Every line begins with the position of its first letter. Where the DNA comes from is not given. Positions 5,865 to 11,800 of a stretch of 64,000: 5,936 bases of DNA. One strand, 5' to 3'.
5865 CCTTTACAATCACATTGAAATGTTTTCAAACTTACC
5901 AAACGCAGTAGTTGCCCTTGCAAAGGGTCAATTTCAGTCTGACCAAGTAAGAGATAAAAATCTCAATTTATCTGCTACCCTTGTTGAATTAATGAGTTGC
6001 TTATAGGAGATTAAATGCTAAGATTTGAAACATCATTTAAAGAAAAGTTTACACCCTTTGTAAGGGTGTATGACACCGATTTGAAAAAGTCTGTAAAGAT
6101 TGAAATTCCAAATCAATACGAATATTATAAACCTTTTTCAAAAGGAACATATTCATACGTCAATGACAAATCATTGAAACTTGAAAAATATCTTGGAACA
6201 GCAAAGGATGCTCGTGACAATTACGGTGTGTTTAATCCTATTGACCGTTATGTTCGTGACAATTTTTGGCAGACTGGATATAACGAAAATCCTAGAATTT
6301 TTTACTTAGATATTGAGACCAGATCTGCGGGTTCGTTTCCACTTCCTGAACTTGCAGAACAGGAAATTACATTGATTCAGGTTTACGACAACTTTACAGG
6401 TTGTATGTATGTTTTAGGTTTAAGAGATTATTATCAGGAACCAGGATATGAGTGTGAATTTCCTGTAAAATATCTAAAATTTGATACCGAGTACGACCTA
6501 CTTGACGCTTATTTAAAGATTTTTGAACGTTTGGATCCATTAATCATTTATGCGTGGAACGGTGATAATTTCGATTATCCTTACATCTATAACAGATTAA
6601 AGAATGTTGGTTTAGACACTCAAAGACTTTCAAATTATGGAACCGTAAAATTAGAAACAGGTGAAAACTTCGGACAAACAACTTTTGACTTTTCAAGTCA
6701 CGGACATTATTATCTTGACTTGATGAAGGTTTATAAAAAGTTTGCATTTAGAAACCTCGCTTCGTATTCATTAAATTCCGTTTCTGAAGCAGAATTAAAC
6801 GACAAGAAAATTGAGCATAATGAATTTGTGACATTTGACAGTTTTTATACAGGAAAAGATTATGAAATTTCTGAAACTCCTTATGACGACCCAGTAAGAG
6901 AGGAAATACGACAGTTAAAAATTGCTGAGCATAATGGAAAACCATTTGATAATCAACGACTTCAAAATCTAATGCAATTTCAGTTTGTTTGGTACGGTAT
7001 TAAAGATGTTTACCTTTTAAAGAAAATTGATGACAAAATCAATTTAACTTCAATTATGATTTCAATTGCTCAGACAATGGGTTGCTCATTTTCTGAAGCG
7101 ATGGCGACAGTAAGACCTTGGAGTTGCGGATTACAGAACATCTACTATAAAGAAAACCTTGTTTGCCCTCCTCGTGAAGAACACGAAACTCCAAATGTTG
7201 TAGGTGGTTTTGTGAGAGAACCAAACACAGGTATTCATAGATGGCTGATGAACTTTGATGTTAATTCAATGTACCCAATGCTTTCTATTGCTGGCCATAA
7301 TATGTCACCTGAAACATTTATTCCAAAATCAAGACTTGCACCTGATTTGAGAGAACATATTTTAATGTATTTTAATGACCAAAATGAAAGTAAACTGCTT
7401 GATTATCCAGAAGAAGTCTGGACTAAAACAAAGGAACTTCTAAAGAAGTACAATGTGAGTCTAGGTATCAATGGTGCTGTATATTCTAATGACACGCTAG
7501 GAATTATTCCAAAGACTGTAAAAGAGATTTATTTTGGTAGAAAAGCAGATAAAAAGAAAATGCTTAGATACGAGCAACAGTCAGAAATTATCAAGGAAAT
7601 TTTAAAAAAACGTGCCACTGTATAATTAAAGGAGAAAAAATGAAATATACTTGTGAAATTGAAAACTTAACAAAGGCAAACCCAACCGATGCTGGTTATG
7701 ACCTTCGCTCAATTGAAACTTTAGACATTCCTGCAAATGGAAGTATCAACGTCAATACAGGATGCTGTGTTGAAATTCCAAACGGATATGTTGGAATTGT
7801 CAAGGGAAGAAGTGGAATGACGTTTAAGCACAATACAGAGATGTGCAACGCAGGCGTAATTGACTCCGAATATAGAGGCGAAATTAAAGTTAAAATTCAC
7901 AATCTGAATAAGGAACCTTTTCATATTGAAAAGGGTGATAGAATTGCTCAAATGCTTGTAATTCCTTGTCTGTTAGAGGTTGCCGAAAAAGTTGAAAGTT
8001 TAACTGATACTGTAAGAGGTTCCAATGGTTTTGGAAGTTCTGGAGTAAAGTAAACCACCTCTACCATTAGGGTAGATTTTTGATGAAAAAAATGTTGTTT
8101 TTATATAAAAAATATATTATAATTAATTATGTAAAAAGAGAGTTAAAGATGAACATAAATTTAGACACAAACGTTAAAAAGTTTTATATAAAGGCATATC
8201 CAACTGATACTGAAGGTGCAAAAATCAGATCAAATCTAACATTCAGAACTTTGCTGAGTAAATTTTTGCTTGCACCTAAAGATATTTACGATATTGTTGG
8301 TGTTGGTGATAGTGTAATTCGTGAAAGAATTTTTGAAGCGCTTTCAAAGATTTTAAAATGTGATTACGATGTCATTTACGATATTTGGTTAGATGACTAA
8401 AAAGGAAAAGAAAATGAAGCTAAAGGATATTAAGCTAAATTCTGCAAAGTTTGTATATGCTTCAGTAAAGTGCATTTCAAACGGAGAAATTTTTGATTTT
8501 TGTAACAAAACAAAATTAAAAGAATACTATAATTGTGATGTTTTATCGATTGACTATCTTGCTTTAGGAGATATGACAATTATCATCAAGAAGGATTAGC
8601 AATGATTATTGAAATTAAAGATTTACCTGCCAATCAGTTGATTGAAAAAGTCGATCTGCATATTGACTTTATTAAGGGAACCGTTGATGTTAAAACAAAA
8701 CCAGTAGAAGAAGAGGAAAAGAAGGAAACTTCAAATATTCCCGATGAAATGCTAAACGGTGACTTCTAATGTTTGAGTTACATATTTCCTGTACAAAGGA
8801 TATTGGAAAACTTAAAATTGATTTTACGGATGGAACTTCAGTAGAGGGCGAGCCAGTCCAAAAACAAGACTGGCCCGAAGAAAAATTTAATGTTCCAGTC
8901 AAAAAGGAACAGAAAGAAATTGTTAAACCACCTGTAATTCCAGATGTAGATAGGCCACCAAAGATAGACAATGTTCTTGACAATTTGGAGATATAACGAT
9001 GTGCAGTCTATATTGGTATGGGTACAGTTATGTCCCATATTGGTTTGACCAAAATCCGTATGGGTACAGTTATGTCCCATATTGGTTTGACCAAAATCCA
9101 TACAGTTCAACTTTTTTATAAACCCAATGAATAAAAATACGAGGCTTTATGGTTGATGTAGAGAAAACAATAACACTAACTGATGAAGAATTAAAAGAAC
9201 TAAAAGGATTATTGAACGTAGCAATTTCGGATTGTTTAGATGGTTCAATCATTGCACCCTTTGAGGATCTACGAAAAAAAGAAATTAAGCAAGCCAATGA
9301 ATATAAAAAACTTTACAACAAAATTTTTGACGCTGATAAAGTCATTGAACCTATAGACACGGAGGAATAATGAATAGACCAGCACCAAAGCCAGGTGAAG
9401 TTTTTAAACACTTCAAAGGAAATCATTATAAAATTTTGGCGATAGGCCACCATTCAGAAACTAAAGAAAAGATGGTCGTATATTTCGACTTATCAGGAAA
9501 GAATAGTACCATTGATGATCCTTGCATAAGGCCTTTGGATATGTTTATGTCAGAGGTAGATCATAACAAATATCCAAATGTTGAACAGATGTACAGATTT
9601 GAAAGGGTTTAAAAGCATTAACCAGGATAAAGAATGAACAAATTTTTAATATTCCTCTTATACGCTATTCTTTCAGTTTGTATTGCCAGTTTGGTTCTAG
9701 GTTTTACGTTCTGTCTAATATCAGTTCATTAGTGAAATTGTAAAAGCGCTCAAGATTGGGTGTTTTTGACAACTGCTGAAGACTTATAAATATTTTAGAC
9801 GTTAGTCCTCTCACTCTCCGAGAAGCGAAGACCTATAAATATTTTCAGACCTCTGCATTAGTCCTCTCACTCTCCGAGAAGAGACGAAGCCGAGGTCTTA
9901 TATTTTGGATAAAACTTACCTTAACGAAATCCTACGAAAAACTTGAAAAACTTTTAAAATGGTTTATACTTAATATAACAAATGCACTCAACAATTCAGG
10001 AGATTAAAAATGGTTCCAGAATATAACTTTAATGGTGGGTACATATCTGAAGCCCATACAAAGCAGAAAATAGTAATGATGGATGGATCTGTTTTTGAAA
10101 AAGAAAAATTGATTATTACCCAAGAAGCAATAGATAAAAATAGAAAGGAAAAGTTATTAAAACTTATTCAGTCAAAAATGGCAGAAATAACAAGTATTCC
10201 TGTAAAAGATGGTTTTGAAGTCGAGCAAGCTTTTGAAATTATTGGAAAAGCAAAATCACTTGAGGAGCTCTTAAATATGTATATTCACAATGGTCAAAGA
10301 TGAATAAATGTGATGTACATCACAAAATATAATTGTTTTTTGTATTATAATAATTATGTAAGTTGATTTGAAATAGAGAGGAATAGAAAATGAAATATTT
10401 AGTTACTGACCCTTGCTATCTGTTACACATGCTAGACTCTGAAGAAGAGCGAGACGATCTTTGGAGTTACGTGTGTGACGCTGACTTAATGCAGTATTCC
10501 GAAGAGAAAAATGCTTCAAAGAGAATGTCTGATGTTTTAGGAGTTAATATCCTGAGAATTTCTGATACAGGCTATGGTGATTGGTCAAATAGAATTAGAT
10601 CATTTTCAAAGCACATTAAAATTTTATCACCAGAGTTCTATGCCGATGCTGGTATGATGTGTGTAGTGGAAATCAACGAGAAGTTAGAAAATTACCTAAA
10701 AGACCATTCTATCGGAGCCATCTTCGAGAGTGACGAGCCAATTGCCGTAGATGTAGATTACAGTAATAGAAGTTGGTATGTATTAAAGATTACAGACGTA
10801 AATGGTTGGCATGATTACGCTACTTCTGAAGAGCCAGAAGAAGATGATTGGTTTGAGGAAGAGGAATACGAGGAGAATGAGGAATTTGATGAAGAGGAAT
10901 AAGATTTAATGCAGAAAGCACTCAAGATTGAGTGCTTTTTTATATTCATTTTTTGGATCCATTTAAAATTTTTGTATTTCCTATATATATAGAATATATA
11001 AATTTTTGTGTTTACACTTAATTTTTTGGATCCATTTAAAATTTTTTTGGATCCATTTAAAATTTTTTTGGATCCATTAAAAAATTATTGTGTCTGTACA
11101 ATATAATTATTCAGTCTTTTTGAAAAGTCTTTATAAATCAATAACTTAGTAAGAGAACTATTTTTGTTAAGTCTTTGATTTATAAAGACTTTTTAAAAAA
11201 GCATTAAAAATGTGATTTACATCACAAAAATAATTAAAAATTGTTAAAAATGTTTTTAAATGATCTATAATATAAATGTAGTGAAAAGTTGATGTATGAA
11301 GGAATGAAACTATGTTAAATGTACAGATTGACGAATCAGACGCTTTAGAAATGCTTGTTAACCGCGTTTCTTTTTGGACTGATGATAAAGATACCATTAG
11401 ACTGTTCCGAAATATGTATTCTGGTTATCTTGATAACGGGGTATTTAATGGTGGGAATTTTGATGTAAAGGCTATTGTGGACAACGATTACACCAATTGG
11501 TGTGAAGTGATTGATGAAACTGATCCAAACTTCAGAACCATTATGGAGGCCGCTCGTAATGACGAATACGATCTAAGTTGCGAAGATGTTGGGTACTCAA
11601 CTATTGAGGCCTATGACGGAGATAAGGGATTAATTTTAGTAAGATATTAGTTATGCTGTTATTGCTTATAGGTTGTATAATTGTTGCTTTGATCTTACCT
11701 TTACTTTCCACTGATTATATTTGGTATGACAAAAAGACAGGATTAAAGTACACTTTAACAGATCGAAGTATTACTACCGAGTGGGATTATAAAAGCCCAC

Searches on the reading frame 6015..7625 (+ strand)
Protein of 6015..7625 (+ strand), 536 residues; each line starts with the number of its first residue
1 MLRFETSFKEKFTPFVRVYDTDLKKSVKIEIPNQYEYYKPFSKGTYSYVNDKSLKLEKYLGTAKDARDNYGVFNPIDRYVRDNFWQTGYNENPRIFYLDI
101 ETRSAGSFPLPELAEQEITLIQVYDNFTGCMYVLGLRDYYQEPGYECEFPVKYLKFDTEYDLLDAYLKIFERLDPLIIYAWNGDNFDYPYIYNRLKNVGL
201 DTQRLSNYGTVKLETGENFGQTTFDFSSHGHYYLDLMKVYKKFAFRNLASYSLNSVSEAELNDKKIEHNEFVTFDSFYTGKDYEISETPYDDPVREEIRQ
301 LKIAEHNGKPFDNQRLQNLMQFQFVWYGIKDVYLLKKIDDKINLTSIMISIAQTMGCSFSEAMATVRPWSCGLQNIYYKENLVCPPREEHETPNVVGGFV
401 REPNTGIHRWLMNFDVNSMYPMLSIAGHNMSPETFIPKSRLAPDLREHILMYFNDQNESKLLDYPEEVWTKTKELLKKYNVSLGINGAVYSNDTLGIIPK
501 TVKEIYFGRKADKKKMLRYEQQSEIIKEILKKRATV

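Call 12: search_protein_families(library=phrogs, proteins=[window:6015-7625:+])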
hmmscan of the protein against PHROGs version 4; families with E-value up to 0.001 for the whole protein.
window:6015-7625:+ (536 aa): 5 families
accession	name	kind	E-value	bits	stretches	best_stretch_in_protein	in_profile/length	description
phrog_262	-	DNA, RNA and nucleotide metabolism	1.3e-101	342.1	1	13-531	20-498/856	DNA polymerase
phrog_2062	-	DNA, RNA and nucleotide metabolism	3.3e-81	274.4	2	58-279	70-305/502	DNA polymerase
phrog_3011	-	DNA, RNA and nucleotide metabolism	5.2e-10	39.7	0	232-357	320-414/576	DNA polymerase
phrog_15725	-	DNA, RNA and nucleotide metabolism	5.9e-06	27.5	1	474-534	96-156/159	DNA polymerase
phrog_403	-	DNA, RNA and nucleotide metabolism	9.9e-05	22.4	0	90-273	62-212/321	DNA polymerase exonuclease subunit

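Call 13: search_protein_families(library=pfam, proteins=[window:6015-7625:+])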
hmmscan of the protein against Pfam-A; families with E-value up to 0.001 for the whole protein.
window:6015-7625:+ (536 aa): 3 families
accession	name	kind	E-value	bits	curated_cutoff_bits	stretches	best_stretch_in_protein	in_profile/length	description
PF03104.25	DNA_pol_B_exo1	-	4.3e-20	72.6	23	1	87-256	61-242/242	DNA polymerase family B, exonuclease domain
PF00136.26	DNA_pol_B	-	3.1e-08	33.3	23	1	377-533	23-153/453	DNA polymerase family B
PF13482.12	RNase_H_2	-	0.00064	20.1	22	0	130-258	16-111/165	RNase_H superfamily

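Call 14: search_dna_similar(query=window:6015-7625:+, collection=phages, mode=protein, max_rows=15)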
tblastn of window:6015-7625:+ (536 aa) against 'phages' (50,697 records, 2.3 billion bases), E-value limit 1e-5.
Records with a match: 2624; places in all: 2624; records where one place covers at least 80% of the query: 2059.
Best place of each record, by identity: <60% 2624.
By first word of the organism name: Escherichia 674; Synechococcus 377; Klebsiella 333; Salmonella 199; Vibrio 136; Aeromonas 92; Shigella 89; Acinetobacter 71; Cyanophage 61; Enterobacter 59; and 62 more.
By host as written in the record: - 468; Escherichia coli 280; Klebsiella pneumoniae 115; Synechococcus 107; Synechococcus sp. 38; Escherichia coli O157:H7 38; Aeromonas salmonicida 38; Salmonella enterica 30; and 573 more.
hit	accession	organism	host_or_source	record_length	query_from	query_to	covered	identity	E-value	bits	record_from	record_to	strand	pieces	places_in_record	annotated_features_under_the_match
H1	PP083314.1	Vibrio phage VB_VaC_SRILMA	Vibrio alginolyticus CECT 521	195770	4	534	99%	48.2%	9e-163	518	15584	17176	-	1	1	DNA polymerase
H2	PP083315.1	Vibrio phage VB_VaC_TDDLMA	Vibrio alginolyticus CECT 521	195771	4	534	99%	48.2%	9e-163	518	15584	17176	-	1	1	DNA polymerase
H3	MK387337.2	Vibrio phage Va1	Vibrio alginolyticus NBRC 15630 = ATCC ...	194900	4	534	99%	47.9%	8e-162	515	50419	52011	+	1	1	putative DNA polymerase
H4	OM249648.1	Vibrio phage phiKT1024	Vibrio sp.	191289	4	533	99%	47.8%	2e-160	511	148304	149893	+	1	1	putative DNA polymerase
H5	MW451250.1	Vibrio phage phiTY18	Vibrio parahaemolyticus TY18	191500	4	533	99%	47.8%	2e-160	511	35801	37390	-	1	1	record has no annotation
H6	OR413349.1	Vibrio phage pv27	Vibrio parahaemolyticus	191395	4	533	99%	47.6%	7e-161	512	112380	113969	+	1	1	DNA polymerase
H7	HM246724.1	Campylobacter phage vB_CcoM-IBB_35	-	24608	1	528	99%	34.6%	6e-80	278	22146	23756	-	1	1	gp43 DNA polymerase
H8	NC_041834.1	Campylobacter phage vB_CcoM-IBB_35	-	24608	1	528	99%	34.6%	6e-80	278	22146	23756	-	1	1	DNA polymerase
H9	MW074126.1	Campylobacter phage CJLB-14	Campylobacter jejuni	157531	1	528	99%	34.4%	6e-78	273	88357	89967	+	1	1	hypothetical protein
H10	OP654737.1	Campylobacter phage vB_CjeM_WX1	Campylobacter jejuni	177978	1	528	99%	34.4%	1e-79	278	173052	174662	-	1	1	putative DNA polymerase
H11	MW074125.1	Campylobacter phage CJLB-12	Campylobacter jejuni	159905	1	528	99%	34.4%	8e-79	275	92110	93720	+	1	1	hypothetical protein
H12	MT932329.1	Campylobacter phage F379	Campylobacter jejuni RM1221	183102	1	528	99%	34.4%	1e-78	275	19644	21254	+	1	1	putative DNA polymerase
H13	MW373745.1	Campylobacter phage CJLB-13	Campylobacter jejuni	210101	1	528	99%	34.4%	1e-78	275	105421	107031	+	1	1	record has no annotation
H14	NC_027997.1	Campylobacter phage CP220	Campylobacter sp.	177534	1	528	99%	34.4%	1e-78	275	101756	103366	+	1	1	Possible phage DNA polymerase | HMMSmart hit to SM00486, DNA polymerase B domain,score 2e-48 | superfamily hit to SSF53098, Ribonuclease H-like,score 7.5e-28 | HMMPfam hit to PF03104, DNA polymerase family B,exonuclease do, score ... | HMMPfam hit to PF00136, DNA polymerase family B,score 1.5e-13 | and 3 other names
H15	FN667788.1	Campylobacter phage CP220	Campylobacter sp.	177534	1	528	99%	34.4%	1e-78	275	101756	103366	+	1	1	Possible phage DNA polymerase | HMMSmart hit to SM00486, DNA polymerase B domain,score 2e-48 | superfamily hit to SSF53098, Ribonuclease H-like,score 7.5e-28 | HMMPfam hit to PF03104, DNA polymerase family B,exonuclease do, score ... | HMMPfam hit to PF00136, DNA polymerase family B,score 1.5e-13 | and 3 other names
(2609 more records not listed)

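Call 64: find_related_loci(query=window:6015-7625:+, collection=viral_contigs, flank=10000)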
Query window:6015-7625:+ (536 aa) in viral_contigs; peptide patterns used: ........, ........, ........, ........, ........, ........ (x = any residue, [..] = any of these).
4 stretches matched a pattern, but none encodes a relative of the query by tblastn (E <= 1e-3).

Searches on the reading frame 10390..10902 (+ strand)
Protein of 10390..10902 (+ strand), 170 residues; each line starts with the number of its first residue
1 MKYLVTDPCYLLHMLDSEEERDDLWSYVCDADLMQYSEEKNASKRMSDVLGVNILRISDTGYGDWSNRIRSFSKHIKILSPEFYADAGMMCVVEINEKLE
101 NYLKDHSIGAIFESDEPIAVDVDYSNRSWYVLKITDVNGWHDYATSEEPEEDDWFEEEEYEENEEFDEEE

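Call 73: search_protein_families(library=pfam, max_evalue=0.01, proteins=[window:10390-10902:+])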
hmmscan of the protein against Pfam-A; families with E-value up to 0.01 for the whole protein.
window:10390-10902:+ (170 aa): 0 families

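Call 74: search_protein_families(library=phrogs, max_evalue=0.001, proteins=[window:10390-10902:+])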
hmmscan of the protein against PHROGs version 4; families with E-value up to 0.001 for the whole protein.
window:10390-10902:+ (170 aa): 0 families

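Call 78: find_encoding_contigs(protein=window:10390-10902:+, flank=3000, max_places=10)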
Protein window:10390-10902:+ (170 aa): 3 contigs read that carry it; 3 places shown.
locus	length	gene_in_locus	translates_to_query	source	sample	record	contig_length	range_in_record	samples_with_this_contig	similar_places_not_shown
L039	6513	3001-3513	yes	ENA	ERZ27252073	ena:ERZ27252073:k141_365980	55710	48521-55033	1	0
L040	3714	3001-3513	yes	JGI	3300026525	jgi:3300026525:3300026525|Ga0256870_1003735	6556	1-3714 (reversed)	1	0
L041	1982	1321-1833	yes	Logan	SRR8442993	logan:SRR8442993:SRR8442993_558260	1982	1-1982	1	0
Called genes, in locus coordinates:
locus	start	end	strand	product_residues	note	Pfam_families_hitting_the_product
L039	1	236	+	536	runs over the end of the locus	PF03104:DNA_pol_B_exo1, PF00136:DNA_pol_B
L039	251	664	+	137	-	PF00692:dUTPase, PF22769:DCD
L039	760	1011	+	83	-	-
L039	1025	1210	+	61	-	-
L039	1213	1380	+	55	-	-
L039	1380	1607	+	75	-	-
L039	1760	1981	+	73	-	-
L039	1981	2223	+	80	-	PF07866:DUF1653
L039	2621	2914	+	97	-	-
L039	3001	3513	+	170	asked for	-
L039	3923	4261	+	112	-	-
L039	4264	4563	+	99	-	-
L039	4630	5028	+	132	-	-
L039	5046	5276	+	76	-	-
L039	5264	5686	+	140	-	-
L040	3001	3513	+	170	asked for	-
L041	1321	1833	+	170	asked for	-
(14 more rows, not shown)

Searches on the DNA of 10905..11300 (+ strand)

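Call 48: search_dna_similar(query=window:10905-11300:+, collection=phages, mode=distant, max_evalue=0.01, max_rows=15)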
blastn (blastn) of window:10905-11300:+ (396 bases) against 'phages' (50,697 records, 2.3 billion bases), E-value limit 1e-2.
No match.

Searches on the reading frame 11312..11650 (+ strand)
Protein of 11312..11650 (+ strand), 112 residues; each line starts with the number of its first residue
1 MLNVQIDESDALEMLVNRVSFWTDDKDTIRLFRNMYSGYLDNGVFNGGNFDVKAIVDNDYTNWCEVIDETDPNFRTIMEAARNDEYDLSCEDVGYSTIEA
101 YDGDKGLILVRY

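Call 66: find_encoding_contigs(protein=window:11312-11650:+, flank=3000, max_places=10)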
Protein window:11312-11650:+ (112 aa): 5 contigs read that carry it; 4 places shown.
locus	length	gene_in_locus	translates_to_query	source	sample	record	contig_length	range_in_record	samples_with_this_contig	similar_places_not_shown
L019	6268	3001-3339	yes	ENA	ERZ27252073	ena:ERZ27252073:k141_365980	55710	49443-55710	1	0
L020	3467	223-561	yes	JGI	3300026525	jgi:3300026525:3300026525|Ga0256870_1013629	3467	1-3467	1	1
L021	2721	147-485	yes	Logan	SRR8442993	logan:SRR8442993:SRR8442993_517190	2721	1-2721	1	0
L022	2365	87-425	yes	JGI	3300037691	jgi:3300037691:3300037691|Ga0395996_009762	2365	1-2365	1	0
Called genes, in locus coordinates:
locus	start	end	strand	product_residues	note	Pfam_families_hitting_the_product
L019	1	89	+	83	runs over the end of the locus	-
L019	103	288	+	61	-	-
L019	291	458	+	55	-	-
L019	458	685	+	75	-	-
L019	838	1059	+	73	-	-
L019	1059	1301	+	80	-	PF07866:DUF1653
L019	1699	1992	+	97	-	-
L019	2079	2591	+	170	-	-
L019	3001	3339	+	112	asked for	-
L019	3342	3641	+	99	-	-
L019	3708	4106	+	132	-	-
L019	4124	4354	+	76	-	-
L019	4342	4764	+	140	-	-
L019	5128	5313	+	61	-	-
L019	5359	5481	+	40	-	-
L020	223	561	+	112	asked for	-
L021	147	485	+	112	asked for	-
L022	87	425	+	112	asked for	-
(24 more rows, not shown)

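Call 73: search_protein_families(library=pfam, max_evalue=0.01, proteins=[window:11312-11650:+])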
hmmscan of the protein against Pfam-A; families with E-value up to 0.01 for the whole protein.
window:11312-11650:+ (112 aa): 0 families

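Call 74: search_protein_families(library=phrogs, max_evalue=0.001, proteins=[window:11312-11650:+])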
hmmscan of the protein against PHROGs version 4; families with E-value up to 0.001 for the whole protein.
window:11312-11650:+ (112 aa): 0 families
